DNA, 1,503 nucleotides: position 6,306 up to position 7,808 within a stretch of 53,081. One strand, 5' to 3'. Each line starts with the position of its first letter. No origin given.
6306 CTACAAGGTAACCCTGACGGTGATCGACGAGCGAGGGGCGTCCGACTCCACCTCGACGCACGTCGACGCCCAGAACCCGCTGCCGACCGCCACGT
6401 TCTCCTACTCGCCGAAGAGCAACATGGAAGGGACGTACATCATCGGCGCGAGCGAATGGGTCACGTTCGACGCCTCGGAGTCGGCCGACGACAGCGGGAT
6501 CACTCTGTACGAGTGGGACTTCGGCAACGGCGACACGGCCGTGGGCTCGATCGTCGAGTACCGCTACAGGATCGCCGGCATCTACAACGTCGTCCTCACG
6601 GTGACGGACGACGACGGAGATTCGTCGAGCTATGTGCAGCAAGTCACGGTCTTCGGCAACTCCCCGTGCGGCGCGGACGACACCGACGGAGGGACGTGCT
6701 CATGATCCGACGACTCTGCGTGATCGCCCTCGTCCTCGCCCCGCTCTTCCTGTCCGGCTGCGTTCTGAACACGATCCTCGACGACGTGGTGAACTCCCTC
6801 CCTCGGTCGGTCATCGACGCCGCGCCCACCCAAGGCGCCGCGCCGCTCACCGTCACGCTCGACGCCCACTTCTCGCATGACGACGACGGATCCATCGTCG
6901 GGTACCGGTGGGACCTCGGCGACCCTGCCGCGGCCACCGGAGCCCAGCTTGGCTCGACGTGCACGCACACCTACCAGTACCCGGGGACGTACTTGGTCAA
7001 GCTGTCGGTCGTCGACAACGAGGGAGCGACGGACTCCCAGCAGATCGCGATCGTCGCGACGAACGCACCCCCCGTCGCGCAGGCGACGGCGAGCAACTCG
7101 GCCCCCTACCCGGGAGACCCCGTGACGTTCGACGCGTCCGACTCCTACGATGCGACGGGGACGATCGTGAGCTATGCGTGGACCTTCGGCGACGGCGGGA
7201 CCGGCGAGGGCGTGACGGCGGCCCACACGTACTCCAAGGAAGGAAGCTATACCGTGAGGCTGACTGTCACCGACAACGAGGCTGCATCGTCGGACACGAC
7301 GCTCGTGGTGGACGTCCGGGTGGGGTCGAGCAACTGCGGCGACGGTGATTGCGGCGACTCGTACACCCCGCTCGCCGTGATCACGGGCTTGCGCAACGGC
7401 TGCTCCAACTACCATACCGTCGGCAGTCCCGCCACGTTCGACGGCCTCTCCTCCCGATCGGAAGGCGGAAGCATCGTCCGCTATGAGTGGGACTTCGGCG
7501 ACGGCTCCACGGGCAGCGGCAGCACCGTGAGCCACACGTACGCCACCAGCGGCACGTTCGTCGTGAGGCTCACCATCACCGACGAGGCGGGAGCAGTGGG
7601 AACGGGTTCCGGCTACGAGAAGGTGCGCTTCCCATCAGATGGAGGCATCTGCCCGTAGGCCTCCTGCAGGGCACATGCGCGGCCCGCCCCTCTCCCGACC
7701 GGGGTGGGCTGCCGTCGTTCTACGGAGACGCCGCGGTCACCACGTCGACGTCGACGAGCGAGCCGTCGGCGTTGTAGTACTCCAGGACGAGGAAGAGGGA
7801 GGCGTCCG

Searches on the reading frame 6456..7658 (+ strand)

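Call 62: search_protein_families(library=pfam, proteins=[window:6456-7658:+], max_evalue=0.0001)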
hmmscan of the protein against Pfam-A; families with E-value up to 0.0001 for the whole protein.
window:6456-7658:+ (400 aa): 3 families
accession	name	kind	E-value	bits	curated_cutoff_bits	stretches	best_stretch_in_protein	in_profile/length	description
PF18911.6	PKD_4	-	1.5e-61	204.8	27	3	203-282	1-78/85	PKD domain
PF00801.26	PKD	-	2.7e-47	159.1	23.5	3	213-284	7-78/80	PKD domain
PF22352.2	K319L-like_PKD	-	2.9e-23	82.1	27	2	218-285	9-82/84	K319L-like, PKD domain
